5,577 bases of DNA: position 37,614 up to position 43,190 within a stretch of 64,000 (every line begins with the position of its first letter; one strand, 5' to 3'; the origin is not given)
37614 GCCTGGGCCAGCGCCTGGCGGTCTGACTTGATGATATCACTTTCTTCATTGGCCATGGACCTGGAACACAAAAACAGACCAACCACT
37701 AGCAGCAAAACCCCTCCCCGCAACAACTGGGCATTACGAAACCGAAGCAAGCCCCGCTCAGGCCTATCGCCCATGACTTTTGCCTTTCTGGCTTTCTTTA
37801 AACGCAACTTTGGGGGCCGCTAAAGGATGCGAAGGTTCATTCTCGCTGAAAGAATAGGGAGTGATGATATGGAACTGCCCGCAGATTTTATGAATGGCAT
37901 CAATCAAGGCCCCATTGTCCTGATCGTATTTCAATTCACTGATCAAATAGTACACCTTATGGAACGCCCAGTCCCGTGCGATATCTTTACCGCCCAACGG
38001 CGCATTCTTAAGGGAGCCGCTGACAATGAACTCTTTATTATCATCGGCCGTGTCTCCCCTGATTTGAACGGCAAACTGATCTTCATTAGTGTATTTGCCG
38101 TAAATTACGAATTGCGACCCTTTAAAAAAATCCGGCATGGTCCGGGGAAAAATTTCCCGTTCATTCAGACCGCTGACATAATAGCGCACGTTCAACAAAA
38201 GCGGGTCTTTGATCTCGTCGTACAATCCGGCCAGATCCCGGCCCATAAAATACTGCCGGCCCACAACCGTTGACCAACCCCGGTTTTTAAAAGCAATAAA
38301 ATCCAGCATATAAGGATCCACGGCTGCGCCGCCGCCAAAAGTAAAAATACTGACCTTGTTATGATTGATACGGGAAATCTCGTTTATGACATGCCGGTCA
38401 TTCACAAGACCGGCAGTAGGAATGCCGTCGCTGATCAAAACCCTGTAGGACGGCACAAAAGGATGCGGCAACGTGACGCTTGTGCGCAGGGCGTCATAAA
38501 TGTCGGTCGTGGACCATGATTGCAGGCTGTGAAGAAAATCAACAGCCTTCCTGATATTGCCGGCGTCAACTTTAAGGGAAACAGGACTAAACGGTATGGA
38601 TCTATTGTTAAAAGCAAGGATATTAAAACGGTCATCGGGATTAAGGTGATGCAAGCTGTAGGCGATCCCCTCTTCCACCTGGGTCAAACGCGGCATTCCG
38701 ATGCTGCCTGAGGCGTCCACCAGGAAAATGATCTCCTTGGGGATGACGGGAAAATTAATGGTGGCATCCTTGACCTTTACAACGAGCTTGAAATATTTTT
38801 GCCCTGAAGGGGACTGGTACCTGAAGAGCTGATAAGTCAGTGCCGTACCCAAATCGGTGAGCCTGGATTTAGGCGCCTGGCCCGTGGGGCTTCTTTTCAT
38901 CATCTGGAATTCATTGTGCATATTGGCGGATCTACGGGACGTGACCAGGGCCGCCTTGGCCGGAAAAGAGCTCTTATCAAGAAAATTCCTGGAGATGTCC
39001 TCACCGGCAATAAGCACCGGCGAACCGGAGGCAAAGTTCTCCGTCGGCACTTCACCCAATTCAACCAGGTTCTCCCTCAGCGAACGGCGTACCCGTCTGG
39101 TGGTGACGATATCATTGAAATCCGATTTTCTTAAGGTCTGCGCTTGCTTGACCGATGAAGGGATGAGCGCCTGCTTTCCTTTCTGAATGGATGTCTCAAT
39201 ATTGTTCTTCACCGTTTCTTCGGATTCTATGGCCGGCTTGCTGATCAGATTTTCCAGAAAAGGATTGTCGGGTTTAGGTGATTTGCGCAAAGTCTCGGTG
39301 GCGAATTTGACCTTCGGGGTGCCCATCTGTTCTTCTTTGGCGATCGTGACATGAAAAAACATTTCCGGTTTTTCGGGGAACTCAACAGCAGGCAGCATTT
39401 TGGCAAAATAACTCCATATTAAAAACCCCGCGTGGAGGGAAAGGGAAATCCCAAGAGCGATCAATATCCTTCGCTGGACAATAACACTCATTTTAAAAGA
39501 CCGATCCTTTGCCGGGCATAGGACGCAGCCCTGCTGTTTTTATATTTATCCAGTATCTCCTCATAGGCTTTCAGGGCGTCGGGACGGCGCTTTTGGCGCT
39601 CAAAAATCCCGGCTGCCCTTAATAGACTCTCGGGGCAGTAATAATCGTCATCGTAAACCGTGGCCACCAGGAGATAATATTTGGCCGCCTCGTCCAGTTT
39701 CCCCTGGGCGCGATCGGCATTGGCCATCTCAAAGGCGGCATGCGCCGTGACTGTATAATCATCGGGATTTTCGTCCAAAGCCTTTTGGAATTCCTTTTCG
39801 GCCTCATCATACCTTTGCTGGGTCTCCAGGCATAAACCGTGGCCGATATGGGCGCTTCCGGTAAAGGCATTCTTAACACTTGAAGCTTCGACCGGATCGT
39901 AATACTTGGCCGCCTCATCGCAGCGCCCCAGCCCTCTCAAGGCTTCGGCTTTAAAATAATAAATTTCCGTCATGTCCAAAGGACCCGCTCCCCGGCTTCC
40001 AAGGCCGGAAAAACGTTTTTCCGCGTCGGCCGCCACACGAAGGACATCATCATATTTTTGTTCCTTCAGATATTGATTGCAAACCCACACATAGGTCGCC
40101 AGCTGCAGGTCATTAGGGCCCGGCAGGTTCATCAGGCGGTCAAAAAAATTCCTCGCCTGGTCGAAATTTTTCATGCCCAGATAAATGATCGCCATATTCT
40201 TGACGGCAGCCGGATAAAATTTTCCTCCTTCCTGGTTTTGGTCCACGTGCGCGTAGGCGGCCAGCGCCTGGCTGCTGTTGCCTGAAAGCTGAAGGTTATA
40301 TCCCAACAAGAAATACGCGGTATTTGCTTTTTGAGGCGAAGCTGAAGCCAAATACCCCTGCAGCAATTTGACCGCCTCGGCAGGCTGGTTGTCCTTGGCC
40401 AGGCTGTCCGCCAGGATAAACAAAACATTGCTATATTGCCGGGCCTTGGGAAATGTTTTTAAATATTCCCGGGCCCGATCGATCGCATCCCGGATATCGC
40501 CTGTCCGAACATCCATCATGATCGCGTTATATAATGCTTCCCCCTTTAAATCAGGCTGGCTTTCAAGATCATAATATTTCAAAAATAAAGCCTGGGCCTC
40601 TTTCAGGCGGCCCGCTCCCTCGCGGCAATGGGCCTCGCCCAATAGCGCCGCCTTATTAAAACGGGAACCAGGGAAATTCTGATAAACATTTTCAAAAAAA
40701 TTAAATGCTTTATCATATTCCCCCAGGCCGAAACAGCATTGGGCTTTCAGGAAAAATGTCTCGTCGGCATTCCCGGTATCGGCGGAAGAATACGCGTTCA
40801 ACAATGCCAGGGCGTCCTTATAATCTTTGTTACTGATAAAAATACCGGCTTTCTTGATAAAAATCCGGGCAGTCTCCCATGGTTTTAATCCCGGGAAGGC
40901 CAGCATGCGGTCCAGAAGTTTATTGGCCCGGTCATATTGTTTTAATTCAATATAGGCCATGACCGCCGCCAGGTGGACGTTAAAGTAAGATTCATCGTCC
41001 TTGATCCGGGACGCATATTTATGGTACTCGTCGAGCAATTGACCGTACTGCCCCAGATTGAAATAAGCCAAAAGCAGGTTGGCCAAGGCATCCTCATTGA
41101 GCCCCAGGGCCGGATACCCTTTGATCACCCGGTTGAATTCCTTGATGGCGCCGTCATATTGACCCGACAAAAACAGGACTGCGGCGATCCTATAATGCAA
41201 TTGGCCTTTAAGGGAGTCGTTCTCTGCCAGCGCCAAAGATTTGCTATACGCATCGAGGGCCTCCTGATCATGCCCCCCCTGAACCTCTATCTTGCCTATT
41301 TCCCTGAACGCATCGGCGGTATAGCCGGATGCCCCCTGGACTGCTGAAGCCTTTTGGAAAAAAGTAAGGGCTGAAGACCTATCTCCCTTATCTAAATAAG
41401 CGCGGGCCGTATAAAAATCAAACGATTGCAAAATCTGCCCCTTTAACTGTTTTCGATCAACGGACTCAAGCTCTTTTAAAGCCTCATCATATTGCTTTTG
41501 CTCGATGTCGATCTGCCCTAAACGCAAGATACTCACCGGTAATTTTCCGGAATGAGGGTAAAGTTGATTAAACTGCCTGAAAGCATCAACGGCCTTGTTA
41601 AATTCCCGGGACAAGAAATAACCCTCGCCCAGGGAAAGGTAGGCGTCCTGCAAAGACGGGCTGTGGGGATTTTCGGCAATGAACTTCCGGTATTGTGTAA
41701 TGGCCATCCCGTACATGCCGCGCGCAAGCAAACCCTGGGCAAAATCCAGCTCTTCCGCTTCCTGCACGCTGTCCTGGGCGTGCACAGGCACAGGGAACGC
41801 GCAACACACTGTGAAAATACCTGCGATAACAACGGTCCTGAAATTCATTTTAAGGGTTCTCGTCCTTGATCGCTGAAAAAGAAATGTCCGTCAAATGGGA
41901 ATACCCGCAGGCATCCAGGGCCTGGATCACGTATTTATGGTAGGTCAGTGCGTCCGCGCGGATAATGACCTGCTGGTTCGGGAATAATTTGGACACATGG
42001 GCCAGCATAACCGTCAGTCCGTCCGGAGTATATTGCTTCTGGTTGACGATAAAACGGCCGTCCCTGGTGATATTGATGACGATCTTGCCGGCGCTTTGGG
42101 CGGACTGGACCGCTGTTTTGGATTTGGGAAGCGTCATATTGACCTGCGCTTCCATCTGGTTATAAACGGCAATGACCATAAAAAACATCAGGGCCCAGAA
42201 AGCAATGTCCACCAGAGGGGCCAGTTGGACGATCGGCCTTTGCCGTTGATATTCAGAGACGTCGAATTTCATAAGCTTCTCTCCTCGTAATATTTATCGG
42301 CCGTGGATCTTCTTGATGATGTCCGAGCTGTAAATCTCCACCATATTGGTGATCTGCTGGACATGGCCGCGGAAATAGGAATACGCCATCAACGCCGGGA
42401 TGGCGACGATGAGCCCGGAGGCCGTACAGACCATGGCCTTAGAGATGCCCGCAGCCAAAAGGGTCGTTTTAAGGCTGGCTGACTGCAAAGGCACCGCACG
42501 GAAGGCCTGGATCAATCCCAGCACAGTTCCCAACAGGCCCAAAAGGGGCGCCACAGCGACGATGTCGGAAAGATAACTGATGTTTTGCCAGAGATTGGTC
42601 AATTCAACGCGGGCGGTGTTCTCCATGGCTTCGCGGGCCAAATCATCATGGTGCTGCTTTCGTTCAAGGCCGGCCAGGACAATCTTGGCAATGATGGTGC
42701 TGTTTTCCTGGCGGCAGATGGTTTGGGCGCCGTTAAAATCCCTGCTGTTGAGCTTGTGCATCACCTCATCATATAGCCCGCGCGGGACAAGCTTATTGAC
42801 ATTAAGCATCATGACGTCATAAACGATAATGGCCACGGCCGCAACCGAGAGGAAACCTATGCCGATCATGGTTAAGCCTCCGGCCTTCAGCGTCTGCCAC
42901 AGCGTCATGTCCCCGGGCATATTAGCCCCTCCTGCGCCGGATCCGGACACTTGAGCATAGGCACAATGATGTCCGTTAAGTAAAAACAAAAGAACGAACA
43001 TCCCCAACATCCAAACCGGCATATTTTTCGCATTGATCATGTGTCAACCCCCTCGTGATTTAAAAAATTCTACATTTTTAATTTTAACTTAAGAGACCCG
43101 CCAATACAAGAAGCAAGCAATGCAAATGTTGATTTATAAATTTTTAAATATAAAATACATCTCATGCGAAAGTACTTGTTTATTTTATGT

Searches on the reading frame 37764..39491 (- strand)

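Call 68: search_protein_families(library=pfam, proteins=[window:37764-39491:-], max_evalue=0.00001)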
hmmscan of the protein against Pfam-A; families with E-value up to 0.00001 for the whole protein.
window:37764-39491:- (575 aa): 3 families
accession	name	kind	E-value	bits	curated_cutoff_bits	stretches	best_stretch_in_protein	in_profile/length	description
PF13768.12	VWA_3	-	4e-10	40.4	27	1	253-406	2-152/155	von Willebrand factor type A domain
PF00092.34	VWA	-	3.1e-08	34.5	23.8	1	254-404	2-155/174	von Willebrand factor type A domain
PF13519.12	VWA_2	-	7.4e-07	30.2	27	0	254-355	1-105/107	von Willebrand factor type A domain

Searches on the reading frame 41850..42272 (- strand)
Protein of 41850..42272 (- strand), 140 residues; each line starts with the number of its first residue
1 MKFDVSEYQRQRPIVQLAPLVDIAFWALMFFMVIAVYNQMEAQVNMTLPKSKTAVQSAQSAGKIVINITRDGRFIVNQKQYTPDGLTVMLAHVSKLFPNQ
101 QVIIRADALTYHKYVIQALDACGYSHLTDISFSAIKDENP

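Call 10: search_protein_families(library=pfam, proteins=[window:41850-42272:-], max_evalue=0.01)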
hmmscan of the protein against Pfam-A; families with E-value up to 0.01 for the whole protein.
window:41850-42272:- (140 aa): 1 family
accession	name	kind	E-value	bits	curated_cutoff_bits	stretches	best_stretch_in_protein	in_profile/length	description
PF02472.21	ExbD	-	1e-19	71.3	25.4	1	12-133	5-124/128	Biopolymer transport protein ExbD/TolR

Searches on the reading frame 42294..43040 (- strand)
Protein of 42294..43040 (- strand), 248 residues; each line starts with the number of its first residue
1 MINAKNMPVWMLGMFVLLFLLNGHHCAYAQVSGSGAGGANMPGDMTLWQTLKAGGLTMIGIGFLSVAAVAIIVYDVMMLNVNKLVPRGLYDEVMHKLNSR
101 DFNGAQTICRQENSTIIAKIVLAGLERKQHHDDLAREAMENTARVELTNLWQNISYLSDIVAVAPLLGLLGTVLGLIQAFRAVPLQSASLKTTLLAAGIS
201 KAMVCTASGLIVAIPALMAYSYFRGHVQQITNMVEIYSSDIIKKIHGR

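Call 10: search_protein_families(library=pfam, proteins=[window:42294-43040:-], max_evalue=0.01)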
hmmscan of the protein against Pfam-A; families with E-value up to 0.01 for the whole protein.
window:42294-43040:- (248 aa): 1 family
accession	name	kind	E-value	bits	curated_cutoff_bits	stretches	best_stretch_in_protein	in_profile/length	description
PF01618.21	MotA_ExbB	-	4.8e-31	107.6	22.9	1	114-235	3-126/127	MotA/TolQ/ExbB proton channel family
